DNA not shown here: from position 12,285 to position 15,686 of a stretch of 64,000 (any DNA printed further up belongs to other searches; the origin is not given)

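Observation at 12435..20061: Type III-like R-M operon with atypical order and an inserted unknown gene (Res - X - Mod - small ORF) on a low-GC island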

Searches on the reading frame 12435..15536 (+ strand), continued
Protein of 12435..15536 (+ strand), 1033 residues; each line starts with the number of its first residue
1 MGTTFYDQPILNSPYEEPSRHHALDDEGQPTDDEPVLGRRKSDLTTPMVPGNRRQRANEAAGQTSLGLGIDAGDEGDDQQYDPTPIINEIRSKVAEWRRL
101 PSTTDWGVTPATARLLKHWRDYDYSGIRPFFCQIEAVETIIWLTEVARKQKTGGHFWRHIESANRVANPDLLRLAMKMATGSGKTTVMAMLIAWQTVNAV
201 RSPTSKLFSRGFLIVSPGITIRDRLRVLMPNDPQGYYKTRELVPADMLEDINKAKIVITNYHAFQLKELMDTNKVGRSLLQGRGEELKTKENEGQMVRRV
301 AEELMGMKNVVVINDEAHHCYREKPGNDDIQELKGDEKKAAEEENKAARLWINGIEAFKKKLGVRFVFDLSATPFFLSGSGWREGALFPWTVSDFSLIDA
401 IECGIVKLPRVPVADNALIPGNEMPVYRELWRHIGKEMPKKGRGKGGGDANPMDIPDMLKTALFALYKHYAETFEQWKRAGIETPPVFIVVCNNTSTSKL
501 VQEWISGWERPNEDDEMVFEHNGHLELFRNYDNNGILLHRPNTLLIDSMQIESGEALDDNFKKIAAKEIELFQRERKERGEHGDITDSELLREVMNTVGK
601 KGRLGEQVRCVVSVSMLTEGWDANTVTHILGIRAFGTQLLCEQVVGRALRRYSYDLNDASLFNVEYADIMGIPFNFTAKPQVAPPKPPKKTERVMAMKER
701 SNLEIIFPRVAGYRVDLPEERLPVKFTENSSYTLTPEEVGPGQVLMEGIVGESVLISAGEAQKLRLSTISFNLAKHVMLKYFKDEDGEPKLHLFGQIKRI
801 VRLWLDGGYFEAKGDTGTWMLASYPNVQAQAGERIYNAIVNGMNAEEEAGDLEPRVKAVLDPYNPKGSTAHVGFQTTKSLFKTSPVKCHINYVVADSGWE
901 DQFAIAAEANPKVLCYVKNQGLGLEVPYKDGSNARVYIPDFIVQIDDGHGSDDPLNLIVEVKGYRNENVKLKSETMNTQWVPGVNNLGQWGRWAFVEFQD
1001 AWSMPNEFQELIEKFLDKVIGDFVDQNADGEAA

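Call 44: get_annotated_region(hit=H15, flank=9000)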
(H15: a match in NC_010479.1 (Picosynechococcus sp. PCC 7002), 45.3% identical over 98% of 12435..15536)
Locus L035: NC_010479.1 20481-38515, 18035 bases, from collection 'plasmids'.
description: Picosynechococcus sp. PCC 7002 plasmid pAQ5, complete sequence
organism: Picosynechococcus sp. PCC 7002 (NCBI taxid 32049)
taxonomy: Bacteria; Cyanobacteriota; Cyanophyceae; Chroococcales; Geminocystaceae; Picosynechococcus; Picosynechococcus sp. PCC 7002
host: -; source: -; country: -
typing (MOB-suite, as given by PLSDB): non-mobilizable
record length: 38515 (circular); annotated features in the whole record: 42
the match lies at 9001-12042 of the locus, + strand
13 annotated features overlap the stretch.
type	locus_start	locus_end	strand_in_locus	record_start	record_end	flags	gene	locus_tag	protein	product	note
CDS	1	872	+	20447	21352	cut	-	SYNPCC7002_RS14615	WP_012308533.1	hypothetical protein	-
CDS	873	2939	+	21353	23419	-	-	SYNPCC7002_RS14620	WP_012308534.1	ATP-binding protein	-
CDS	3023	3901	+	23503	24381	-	-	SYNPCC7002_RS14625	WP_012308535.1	class I SAM-dependent methyltransferase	-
CDS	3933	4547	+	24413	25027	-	-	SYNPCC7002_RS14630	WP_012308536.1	alpha-ketoglutarate-dependent dioxygenase AlkB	-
CDS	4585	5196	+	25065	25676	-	-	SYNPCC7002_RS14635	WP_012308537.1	hypothetical protein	-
CDS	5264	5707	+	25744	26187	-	-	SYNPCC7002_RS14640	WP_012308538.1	hypothetical protein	-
CDS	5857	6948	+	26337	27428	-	-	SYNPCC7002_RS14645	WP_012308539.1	hypothetical protein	-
CDS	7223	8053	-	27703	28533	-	-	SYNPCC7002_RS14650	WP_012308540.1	Abi family protein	-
CDS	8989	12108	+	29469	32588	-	-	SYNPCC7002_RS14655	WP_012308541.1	BPTD_3080 family restriction endonuclease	-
CDS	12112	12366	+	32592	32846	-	-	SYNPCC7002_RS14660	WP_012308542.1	UPF0175 family protein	-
CDS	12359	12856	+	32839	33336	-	-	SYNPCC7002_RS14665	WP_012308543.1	DUF3368 domain-containing protein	-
CDS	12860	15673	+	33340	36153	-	-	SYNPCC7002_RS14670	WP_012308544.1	site-specific DNA-methyltransferase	GO:0009307 - DNA restriction-modification system [Evidence IEA]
CDS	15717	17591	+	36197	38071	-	-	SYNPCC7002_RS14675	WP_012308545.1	hypothetical protein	-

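Call 53: get_annotated_region(hit=H1, flank=8000)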
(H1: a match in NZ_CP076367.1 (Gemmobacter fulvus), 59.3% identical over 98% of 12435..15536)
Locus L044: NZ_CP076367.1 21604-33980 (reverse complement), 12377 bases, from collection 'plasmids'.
description: Gemmobacter fulvus strain con5 plasmid p6, complete sequence
organism: Gemmobacter fulvus (NCBI taxid 2840474)
taxonomy: Bacteria; Pseudomonadota; Alphaproteobacteria; Rhodobacterales; Paracoccaceae; Gemmobacter; Gemmobacter fulvus
host: -; source: cell culture,Anabaena culture; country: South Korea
typing (MOB-suite, as given by PLSDB): non-mobilizable
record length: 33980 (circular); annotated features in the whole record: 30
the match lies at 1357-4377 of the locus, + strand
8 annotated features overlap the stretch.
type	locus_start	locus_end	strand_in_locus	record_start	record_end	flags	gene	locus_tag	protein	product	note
CDS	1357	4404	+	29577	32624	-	-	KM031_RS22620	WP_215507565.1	BPTD_3080 family restriction endonuclease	-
CDS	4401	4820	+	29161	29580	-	-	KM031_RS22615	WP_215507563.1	hypothetical protein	-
CDS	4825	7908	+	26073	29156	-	-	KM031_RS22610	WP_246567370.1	site-specific DNA-methyltransferase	GO:0009307 - DNA restriction-modification system [Evidence IEA]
CDS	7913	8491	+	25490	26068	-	-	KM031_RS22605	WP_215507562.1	hypothetical protein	-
CDS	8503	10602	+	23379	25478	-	-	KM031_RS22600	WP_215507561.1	3'-5' exonuclease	-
CDS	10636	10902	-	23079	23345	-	-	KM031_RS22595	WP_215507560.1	CopG family transcriptional regulator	-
CDS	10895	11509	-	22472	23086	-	-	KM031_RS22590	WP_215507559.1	ParA family protein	-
CDS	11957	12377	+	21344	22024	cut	-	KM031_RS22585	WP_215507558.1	recombinase family protein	GO:0006310 - DNA recombination [Evidence IEA]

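Call 54: get_annotated_region(hit=H7, flank=8000)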
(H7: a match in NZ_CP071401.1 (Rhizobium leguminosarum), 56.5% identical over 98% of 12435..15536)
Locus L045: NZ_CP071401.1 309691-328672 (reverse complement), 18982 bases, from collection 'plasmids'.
description: Rhizobium leguminosarum strain OyaliB plasmid p2, complete sequence
organism: Rhizobium leguminosarum (NCBI taxid 384)
taxonomy: Bacteria; Pseudomonadota; Alphaproteobacteria; Hyphomicrobiales; Rhizobiaceae; Rhizobium; Rhizobium leguminosarum
host: -; source: lentil; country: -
typing (MOB-suite, as given by PLSDB): mobilizable; relaxase MOBQ
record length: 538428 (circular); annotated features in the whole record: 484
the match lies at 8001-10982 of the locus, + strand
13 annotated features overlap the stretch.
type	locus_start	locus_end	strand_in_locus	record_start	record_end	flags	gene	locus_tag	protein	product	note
CDS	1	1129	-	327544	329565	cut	-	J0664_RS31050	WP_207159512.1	chromosome segregation ATPase-like protein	-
CDS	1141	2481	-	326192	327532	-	-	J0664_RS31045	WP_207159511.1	hypothetical protein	-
CDS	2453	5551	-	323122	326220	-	-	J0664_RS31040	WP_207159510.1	AAA domain-containing protein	-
CDS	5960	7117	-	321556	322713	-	-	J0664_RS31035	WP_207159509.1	Shedu immune nuclease family protein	-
CDS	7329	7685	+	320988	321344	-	-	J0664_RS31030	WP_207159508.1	hypothetical protein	-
CDS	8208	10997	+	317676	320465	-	-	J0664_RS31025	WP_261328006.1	BPTD_3080 family restriction endonuclease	-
CDS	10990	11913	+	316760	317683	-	-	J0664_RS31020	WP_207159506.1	hypothetical protein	-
CDS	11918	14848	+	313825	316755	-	-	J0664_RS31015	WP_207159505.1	site-specific DNA-methyltransferase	GO:0009307 - DNA restriction-modification system [Evidence IEA]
CDS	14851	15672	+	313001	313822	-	-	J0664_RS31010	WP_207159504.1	hypothetical protein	-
CDS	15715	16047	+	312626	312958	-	-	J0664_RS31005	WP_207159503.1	hypothetical protein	-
CDS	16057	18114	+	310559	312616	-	-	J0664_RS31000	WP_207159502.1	3'-5' exonuclease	-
CDS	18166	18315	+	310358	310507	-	-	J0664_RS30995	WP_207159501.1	hypothetical protein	-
CDS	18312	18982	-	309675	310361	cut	-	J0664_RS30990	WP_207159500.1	hypothetical protein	-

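Call 55: get_annotated_region(hit=H8, flank=8000)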
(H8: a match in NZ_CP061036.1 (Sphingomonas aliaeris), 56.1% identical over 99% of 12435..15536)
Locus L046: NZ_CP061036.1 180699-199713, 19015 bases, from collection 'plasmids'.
description: Sphingomonas aliaeris strain DH-S5 plasmid punnamed1, complete sequence
organism: Sphingomonas aliaeris (NCBI taxid 2759526)
taxonomy: Bacteria; Pseudomonadota; Alphaproteobacteria; Sphingomonadales; Sphingomonadaceae; Sphingomonas; Sphingomonas aliaeris
host: -; source: whole organism,Pork steak,pork steak; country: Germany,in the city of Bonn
typing (MOB-suite, as given by PLSDB): non-mobilizable; mating-pair formation MPF_F
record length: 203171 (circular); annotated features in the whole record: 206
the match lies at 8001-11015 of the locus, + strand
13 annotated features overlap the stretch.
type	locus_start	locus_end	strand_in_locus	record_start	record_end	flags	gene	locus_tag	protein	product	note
CDS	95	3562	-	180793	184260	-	-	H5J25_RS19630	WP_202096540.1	YhaN family protein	-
CDS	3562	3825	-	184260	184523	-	-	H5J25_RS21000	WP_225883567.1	hypothetical protein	-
CDS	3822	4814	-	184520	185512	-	-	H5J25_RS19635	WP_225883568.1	DNA repair exonuclease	-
CDS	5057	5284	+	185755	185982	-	-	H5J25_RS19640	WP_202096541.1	hypothetical protein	-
CDS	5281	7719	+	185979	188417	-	-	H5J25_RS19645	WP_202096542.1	AAA family ATPase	GO:0006302 - double-strand break repair [Evidence IEA]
CDS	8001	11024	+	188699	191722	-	-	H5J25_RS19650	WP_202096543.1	BPTD_3080 family restriction endonuclease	-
CDS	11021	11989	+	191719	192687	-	-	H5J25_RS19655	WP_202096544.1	DUF3883 domain-containing protein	-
CDS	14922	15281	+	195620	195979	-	-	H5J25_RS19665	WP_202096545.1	hypothetical protein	-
CDS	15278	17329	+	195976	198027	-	-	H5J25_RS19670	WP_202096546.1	UvrD-helicase domain-containing protein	-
CDS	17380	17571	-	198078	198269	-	-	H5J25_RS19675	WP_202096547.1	hypothetical protein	-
CDS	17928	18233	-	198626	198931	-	-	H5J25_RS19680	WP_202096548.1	hypothetical protein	-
CDS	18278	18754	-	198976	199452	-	-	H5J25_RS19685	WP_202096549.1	helix-turn-helix transcriptional regulator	-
CDS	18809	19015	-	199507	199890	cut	-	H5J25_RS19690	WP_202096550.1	hypothetical protein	-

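Call 56: get_annotated_region(hit=H13, flank=8000)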
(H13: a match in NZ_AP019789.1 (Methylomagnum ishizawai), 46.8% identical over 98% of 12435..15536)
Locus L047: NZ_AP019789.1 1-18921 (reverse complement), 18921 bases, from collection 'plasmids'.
description: Methylomagnum ishizawai strain RS11D-Pr plasmid pRS11DPr6, complete sequence
organism: Methylomagnum ishizawai (NCBI taxid 1760988)
taxonomy: Bacteria; Pseudomonadota; Gammaproteobacteria; Methylococcales; Methylococcaceae; Methylomagnum; Methylomagnum ishizawai
host: -; source: -; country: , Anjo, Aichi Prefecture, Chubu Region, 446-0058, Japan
typing (MOB-suite, as given by PLSDB): non-mobilizable
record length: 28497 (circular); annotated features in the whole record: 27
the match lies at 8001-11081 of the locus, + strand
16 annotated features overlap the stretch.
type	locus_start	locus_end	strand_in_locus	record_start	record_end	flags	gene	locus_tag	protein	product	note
CDS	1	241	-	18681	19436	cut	-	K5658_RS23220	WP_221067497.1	recombinase family protein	GO:0006310 - DNA recombination [Evidence IEA]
CDS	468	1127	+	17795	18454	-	-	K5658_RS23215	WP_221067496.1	hypothetical protein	-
CDS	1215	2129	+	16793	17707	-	-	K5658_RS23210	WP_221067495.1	hypothetical protein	-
CDS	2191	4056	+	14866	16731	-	-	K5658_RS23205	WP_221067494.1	collagen-like protein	-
CDS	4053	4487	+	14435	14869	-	-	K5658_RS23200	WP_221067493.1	GspH/FimT family pseudopilin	GO:0015628 - protein secretion by the type II secretion system [Evidence IEA]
CDS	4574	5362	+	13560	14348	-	-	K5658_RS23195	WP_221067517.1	hypothetical protein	-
CDS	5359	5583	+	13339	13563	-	-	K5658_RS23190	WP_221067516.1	hypothetical protein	-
CDS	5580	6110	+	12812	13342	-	-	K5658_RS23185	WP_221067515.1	metal-dependent hydrolase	-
CDS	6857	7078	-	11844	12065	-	-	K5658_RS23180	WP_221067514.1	plasmid partition protein ParG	-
CDS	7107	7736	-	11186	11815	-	parA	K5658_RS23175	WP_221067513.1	ParA family partition ATPase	-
CDS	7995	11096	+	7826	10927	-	-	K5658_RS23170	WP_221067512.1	BPTD_3080 family restriction endonuclease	-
CDS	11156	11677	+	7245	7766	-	-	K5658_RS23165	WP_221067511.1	hypothetical protein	-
CDS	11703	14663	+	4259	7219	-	-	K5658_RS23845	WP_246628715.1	site-specific DNA-methyltransferase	GO:0009307 - DNA restriction-modification system [Evidence IEA]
CDS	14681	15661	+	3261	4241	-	-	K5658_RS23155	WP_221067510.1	CBASS cGAMP-activated phospholipase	-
CDS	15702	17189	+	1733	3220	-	-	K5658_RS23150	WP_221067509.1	nucleotidyltransferase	-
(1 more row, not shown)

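Call 60: search_protein_families(library=pfam, proteins=[L044:4401-4820:+, L045:10990-11913:+, L047:11156-11677:+, L044:7913-8491:+, L045:14851-15672:+, L011:13072-14232:+, L017:13014-13928:+], max_evalue=1)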
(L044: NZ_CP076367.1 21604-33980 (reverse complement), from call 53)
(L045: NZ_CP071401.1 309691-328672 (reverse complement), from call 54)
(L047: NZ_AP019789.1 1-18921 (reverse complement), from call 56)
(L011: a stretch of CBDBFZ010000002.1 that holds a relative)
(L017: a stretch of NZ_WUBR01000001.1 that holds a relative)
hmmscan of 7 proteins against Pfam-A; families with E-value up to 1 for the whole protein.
L044:4401-4820:+ (139 aa): 0 families

L045:10990-11913:+ (307 aa): 1 family
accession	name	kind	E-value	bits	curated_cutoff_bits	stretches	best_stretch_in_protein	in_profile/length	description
PF15650.12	Tox-REase-9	-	0.023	15.3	27.3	1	209-260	23-70/88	Restriction endonuclease fold toxin 9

L047:11156-11677:+ (173 aa): 2 families
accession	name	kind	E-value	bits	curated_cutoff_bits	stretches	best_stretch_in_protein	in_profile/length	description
PF25247.1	LbH_GLGC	-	0.05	14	27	1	44-89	74-122/135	GLGC left-handed parallel beta-helix domain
PF25412.1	zf-C2H2_ZNF592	-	0.18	12.1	27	1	117-137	24-44/45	ZNF592-like C2H2 zinc finger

L044:7913-8491:+ (192 aa): 1 family
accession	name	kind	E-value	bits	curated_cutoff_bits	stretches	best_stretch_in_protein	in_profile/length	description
PF01541.30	GIY-YIG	-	0.014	16.1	22.6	1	66-104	9-43/78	GIY-YIG catalytic domain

L045:14851-15672:+ (273 aa): 0 families

L011:13072-14232:+ (386 aa): 1 family
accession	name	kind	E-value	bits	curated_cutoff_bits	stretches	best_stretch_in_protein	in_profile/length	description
PF22733.1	NNH1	-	0.27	11.7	27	1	162-206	74-117/177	NACHT N-terminal Helical domain 1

L017:13014-13928:+ (304 aa): 2 families
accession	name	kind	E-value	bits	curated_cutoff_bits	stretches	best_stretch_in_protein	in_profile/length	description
PF18743.7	AHJR-like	-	0.028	14.4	26.1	1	219-245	44-70/123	REase_AHJR-like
PF18175.6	HU-CCDC81_bac_2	-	0.19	12.1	35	1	26-48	3-25/70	CCDC81-like prokaryotic HU domain 2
